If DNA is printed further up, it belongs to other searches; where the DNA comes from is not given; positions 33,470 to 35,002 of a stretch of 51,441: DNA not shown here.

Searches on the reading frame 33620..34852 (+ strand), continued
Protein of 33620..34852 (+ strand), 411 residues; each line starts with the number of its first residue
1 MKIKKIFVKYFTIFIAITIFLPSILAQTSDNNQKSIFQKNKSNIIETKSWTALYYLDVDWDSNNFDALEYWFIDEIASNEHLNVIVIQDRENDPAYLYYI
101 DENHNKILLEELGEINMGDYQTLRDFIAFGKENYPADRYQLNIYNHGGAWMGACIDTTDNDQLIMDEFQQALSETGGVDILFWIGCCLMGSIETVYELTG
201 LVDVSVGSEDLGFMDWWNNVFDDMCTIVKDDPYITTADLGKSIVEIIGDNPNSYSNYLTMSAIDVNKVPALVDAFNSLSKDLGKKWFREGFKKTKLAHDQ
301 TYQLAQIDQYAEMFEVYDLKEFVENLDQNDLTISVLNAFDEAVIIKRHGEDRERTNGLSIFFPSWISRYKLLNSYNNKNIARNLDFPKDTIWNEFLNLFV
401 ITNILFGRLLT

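Call 14: find_encoding_contigs(protein=P0008, flank=10000, max_places=3)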
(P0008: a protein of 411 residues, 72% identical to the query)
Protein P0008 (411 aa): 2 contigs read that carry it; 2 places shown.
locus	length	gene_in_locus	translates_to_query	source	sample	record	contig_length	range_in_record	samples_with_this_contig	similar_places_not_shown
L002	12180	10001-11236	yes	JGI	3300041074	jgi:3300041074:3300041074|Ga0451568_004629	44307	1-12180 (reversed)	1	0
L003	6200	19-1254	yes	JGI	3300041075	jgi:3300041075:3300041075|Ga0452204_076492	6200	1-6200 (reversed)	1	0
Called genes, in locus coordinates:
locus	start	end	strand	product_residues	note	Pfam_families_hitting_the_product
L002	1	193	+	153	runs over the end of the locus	PF12900:Pyridox_ox_2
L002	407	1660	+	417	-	PF07602:DUF1565 (faint), PF05048:NosD, PF13229:Beta_helix (weak)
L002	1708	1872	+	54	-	PF07362:CcdA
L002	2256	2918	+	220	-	PF01047:MarR (weak), PF13412:HTH_24 (weak), PF13601:HTH_34 (faint), PF01982:CTP-dep_RFKase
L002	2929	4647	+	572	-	PF14716:HHH_8, PF14791:DNA_pol_B_thumb, PF02811:PHP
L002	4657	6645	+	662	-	PF22745:Nlig-Ia, PF01653:DNA_ligase_aden, PF03120:OB_DNA_ligase, PF03119:DNA_ligase_ZBD, PF14520:HHH_5 (faint), PF12826:HHH_2, PF00533:BRCT, PF12738:PTCB-BRCT (weak)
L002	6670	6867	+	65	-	PF20095:DUF6485 (weak)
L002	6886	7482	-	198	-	PF03205:MobB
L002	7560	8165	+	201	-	-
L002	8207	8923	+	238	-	PF01636:APH (faint)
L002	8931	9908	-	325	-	PF01022:HTH_5 (faint), PF12802:MarR_2 (faint), PF13404:HTH_AsnC-type, PF13412:HTH_24, PF01047:MarR (faint), PF08279:HTH_11, PF13404:HTH_AsnC-type, PF13412:HTH_24, +3 more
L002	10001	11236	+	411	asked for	PF03415:Peptidase_C11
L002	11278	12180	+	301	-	?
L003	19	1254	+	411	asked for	PF03415:Peptidase_C11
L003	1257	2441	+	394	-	PF18911:PKD_4, PF00801:PKD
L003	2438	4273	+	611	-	PF01364:Peptidase_C25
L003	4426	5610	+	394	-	PF00801:PKD, PF18911:PKD_4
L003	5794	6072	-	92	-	PF13239:2TM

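Call 15: find_encoding_contigs(protein=P0022, flank=8000, max_places=2)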
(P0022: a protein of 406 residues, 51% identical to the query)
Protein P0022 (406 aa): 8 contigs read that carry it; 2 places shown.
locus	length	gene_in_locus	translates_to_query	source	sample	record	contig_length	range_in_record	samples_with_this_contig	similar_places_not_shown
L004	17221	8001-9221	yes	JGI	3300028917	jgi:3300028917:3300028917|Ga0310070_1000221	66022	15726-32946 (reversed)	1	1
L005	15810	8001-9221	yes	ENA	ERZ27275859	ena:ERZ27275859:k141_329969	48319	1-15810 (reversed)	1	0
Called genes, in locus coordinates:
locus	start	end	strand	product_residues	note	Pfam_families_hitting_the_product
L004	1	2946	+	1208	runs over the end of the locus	PF01364:Peptidase_C25, PF13750:Big_3_3 (faint), PF19077:Big_13 (faint), PF17957:Big_7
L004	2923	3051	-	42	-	-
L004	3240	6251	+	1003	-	PF13360:PQQ_2 (faint), PF07610:DUF1573 (faint), PF15780:ASH (faint), PF22073:Cep192_D4 (faint), PF22544:HYDIN_VesB_CFA65-like_Ig (faint), PF23727:Beta-prop_FAM234A_B (faint), PF01839:FG-GAP (faint), PF13517:FG-GAP_3 (faint)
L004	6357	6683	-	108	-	PF17032:Zn_ribbon_15 (faint), PF28085:HVO_0416 (faint), PF13248:Zn_ribbon_3 (weak), PF24460:DUF7575 (faint), PF12773:DZR, PF13240:Zn_Ribbon_1 (weak), PF13248:Zn_ribbon_3 (weak), PF13240:Zn_Ribbon_1 (weak), +1 more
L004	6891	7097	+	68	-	-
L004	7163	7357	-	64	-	PF12844:HTH_19, PF01381:HTH_3, PF13443:HTH_26 (weak)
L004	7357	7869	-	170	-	PF09946:DUF2178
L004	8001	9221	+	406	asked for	PF03415:Peptidase_C11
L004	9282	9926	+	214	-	-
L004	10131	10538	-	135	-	PF10771:DUF2582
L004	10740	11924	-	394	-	PF11790:Glyco_hydro_cc (weak)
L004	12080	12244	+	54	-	PF24749:DUF7695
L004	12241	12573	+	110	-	-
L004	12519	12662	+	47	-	-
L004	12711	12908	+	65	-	-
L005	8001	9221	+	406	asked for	PF03415:Peptidase_C11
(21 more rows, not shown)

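Call 16: find_encoding_contigs(protein=P0062, flank=8000, max_places=2)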
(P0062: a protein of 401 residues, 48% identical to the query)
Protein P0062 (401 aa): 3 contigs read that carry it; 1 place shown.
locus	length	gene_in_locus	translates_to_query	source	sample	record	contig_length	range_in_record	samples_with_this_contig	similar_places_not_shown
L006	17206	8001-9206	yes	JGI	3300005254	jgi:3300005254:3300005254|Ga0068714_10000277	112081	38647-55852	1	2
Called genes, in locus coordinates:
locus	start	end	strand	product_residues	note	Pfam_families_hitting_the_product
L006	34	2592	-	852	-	PF01364:Peptidase_C25, PF17957:Big_7 (weak), PF01364:Peptidase_C25, PF00801:PKD (weak), PF18911:PKD_4 (weak), PF00801:PKD (weak)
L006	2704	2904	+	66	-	-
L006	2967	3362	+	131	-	PF02643:DUF192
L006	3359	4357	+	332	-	PF01207:Dus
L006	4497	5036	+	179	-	PF13302:Acetyltransf_3 (weak), PF13673:Acetyltransf_10, PF00583:Acetyltransf_1, PF13508:Acetyltransf_7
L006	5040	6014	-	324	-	PF01047:MarR (faint), PF12802:MarR_2 (faint), PF13404:HTH_AsnC-type (weak), PF13412:HTH_24 (weak), PF13404:HTH_AsnC-type, PF13412:HTH_24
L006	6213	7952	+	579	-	PF03415:Peptidase_C11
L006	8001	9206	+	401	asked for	PF03415:Peptidase_C11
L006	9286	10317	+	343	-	PF00246:Peptidase_M14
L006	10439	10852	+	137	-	PF02566:OsmC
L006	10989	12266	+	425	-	PF01637:ATPase_2 (faint), PF13173:AAA_14, PF13635:DUF4143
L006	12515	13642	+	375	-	PF00112:Peptidase_C1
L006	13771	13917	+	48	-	-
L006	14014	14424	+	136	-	-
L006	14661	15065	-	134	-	PF10130:PIN_2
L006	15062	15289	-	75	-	PF26688:RHH_12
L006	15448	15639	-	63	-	-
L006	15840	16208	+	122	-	PF01047:MarR (weak)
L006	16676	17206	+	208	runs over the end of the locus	-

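Call 17: find_encoding_contigs(protein=P0019, flank=8000, max_places=2)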
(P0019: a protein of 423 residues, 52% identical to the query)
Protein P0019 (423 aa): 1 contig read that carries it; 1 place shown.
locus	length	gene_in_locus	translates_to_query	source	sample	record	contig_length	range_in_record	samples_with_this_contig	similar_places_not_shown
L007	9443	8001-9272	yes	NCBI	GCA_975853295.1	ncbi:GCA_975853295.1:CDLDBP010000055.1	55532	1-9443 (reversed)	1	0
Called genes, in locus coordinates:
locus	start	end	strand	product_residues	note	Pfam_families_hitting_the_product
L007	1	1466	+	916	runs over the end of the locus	PF01411:tRNA-synt_2c, PF07973:tRNA_SAD, PF02272:DHHA1 (weak)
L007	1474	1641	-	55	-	PF03911:Sec61_beta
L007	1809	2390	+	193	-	PF00156:Pribosyltran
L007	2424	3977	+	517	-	PF01921:tRNA-synt_1f, PF19269:Anticodon_2 (weak)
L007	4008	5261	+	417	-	PF00919:UPF0004, PF04055:Radical_SAM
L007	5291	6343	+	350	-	PF00044:Gp_dh_N, PF02800:Gp_dh_C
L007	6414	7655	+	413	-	PF00162:PGK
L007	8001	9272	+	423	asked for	PF03415:Peptidase_C11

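Call 24: search_solved_structures(query=A1, max_evalue=0.001, show_alignments=4)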
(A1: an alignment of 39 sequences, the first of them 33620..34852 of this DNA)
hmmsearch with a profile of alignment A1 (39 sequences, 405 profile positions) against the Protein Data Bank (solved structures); distinct sequences matched with E-value up to 0.001: 10.
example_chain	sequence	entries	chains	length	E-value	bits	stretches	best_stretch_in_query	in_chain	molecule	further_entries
9cip_A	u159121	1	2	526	1.4e-34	123.3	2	19-195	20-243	Clostripain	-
6mzo_A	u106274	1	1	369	7e-17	65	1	75-376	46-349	Inactive Zymogen C11 Protease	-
6n9j_A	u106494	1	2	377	8.3e-14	54.9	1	46-289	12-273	Clostripain-related protein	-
3uws_B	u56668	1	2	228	6.8e-12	48.5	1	155-375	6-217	hypothetical protein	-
4yec_B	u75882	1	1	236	7e-12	48.5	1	155-375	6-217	Clostripain family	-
4yec_A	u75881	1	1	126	5.2e-05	25.9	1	61-145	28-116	Clostripain family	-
3uws_A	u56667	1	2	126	5.3e-05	25.9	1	61-145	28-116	hypothetical protein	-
5dyn_B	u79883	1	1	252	7.3e-05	25.4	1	155-204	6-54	Putative peptidase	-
6nag_A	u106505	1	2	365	0.00021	23.9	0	170-209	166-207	Clostripain-related protein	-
5dyn_A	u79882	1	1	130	0.00032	23.3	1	103-145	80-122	Putative peptidase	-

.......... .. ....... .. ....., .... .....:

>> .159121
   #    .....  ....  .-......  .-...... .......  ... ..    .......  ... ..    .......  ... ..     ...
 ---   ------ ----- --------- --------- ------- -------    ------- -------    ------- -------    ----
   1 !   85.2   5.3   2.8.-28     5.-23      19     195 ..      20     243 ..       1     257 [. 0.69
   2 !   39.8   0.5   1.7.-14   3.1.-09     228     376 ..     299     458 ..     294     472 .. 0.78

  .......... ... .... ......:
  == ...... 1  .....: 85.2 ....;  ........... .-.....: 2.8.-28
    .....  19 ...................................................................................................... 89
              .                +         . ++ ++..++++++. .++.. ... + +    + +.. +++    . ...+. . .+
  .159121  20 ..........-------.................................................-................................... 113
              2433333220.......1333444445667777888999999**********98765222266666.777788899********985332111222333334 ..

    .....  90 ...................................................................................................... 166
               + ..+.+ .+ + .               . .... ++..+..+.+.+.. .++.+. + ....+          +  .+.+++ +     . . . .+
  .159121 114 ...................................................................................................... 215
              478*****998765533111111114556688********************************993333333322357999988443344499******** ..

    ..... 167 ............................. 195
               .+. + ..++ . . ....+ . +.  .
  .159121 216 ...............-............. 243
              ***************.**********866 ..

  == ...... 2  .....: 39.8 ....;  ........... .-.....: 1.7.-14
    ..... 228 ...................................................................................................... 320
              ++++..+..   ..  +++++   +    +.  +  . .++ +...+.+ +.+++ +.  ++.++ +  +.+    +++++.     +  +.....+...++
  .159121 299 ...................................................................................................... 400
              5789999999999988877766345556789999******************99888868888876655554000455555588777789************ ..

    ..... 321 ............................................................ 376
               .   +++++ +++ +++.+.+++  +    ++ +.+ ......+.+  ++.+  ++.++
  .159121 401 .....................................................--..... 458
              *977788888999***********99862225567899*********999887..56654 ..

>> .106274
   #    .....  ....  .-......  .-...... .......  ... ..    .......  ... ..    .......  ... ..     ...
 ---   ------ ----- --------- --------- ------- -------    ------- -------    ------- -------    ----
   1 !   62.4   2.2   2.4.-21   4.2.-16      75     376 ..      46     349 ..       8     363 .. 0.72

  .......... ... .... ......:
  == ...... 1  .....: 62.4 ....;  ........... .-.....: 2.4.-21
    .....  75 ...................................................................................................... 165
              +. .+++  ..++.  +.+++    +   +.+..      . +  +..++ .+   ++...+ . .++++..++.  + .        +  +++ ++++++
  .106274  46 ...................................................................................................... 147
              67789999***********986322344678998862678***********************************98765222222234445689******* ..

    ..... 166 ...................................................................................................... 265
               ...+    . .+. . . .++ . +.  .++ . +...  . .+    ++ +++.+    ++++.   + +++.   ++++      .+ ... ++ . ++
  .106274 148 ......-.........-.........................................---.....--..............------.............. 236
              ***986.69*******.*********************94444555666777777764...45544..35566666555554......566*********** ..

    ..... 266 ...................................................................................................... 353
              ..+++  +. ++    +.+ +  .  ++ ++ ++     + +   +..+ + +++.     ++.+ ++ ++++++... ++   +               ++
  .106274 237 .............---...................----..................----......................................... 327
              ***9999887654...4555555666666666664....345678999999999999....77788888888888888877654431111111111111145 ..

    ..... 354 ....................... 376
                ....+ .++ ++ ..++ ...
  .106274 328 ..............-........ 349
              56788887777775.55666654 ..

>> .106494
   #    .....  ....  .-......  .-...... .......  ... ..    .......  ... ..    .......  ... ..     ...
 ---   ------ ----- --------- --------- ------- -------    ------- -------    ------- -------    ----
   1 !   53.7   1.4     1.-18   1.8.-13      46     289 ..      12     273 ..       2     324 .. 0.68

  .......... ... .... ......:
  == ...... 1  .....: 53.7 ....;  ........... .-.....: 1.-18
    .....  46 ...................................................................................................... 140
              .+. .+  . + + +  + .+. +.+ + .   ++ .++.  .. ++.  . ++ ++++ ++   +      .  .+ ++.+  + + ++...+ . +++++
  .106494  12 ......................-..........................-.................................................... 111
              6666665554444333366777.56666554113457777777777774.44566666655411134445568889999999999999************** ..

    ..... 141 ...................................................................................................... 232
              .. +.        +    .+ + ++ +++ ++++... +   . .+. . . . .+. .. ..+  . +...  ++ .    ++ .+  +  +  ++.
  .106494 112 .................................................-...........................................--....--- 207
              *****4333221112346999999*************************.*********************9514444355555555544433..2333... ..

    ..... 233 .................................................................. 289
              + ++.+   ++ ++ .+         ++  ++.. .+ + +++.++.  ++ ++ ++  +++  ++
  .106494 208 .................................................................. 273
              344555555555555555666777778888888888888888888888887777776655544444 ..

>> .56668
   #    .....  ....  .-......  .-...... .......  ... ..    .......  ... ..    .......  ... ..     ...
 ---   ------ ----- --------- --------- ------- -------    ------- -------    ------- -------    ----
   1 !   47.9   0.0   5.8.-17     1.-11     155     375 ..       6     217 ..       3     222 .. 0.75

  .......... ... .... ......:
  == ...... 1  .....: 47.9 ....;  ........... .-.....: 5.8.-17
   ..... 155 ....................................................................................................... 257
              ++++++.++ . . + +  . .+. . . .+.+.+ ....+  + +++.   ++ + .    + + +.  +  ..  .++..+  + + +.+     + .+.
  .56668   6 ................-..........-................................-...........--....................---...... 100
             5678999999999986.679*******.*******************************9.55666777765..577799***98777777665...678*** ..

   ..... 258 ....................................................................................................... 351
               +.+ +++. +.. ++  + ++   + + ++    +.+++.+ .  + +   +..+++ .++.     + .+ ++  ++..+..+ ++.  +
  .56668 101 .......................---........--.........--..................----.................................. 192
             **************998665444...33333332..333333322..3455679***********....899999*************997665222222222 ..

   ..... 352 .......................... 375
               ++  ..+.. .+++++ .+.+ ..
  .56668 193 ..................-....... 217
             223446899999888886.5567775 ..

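Call 31: find_related_loci(query=A1, collection=genome_contigs, flank=10000)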
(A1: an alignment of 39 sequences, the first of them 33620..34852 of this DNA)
Query A1 (411 aa) in genome_contigs; peptide patterns used: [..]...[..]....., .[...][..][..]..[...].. (x = any residue, [..] = any of these).
256 stretches matched a pattern; 159 encode a relative of the query (tblastn E <= 1e-3); the best 80 are kept; 80 distinct loci.
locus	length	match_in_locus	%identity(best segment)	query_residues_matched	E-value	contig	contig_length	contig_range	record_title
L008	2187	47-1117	50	47-406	5e-118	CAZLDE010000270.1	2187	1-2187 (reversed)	MAG TPA_asm: uncultured Thermoplasmatales archaeon isolate SRP098346_co1_225 genome assembly, contig: NODE_92159_length_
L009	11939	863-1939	48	47-408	1e-111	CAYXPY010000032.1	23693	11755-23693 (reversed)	MAG TPA_asm: uncultured Thermoplasmatales archaeon isolate binchicken_co190_433 genome assembly, contig: NODE_3945_lengt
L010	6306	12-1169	46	17-406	9e-107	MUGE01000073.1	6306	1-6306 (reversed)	MAG: Thermoplasmata archaeon M11B2D M11B2D_scaffold_436, whole genome shotgun sequence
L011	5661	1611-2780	45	6-404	2e-104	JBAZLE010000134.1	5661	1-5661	MAG: Thermoplasmatota archaeon isolate SO_2017_LW4_160 scaffold_11980_c2_LW137-91_2017, whole genome shotgun sequence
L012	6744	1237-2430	44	3-408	5e-104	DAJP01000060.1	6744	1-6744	MAG TPA_asm: Euryarchaeota archaeon UBA346 UBA346_contig_11240, whole genome shotgun sequence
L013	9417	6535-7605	41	48-406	3e-81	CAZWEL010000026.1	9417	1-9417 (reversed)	MAG TPA_asm: uncultured Thermoplasmatales archaeon isolate binchicken_co256_206 genome assembly, contig: NODE_20188_leng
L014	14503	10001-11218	39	1-400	1e-77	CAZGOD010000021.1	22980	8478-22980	MAG TPA_asm: uncultured Thermoplasmatales archaeon isolate SRP214966_co4_455 genome assembly, contig: NODE_1707_length_2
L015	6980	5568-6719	36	2-396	9e-77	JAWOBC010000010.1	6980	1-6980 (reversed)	MAG: Thermoplasmatota archaeon isolate BLK2-2.bin.44 k191_1710635, whole genome shotgun sequence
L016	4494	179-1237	39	47-400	6e-77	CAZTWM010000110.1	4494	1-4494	MAG TPA_asm: uncultured Thermoplasmatales archaeon isolate binchicken_co6_228 genome assembly, contig: NODE_26492_length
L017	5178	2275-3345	39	48-403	2e-76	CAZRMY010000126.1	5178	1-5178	MAG TPA_asm: uncultured Thermoplasmatales archaeon isolate SRP332253_co2_79 genome assembly, contig: NODE_17579_length_5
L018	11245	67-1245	40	1-404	2e-75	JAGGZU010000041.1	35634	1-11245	MAG: Thermoplasmata archaeon isolate AUK212 PB_MBMC_166_c_000000000111, whole genome shotgun sequence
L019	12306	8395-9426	38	50-400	2e-73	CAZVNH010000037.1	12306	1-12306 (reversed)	MAG TPA_asm: uncultured Thermoplasmatales archaeon isolate binchicken_co338_5 genome assembly, contig: NODE_1252_length_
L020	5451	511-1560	40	46-402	7e-73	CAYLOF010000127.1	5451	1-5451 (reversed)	MAG TPA_asm: uncultured Thermoplasmatales archaeon isolate binchicken_co116_354 genome assembly, contig: NODE_18809_leng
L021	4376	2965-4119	39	1-399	7e-72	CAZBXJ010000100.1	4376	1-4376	MAG TPA_asm: uncultured Thermoplasmatales archaeon isolate binchicken_co6_184 genome assembly, contig: NODE_27523_length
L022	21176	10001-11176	35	2-400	7e-72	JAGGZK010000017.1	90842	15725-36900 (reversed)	MAG: Thermoplasmata archaeon isolate AUK202 PB_MBMC_156_c_000000000052, whole genome shotgun sequence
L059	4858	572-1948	40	49-399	3e-40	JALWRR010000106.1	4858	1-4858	MAG: Promethearchaeati archaeon isolate M2_metabat1_scaf2bin.245 M2_NODE_33285_length_4858_cov_4.331220, whole genome sh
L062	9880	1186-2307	31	46-401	2e-33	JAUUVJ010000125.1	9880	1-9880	MAG: Candidatus Hodarchaeota archaeon isolate CSMAG_10 CSMAG_10_k127_2212198_length_9880_cov_9.0000, whole genome shotgu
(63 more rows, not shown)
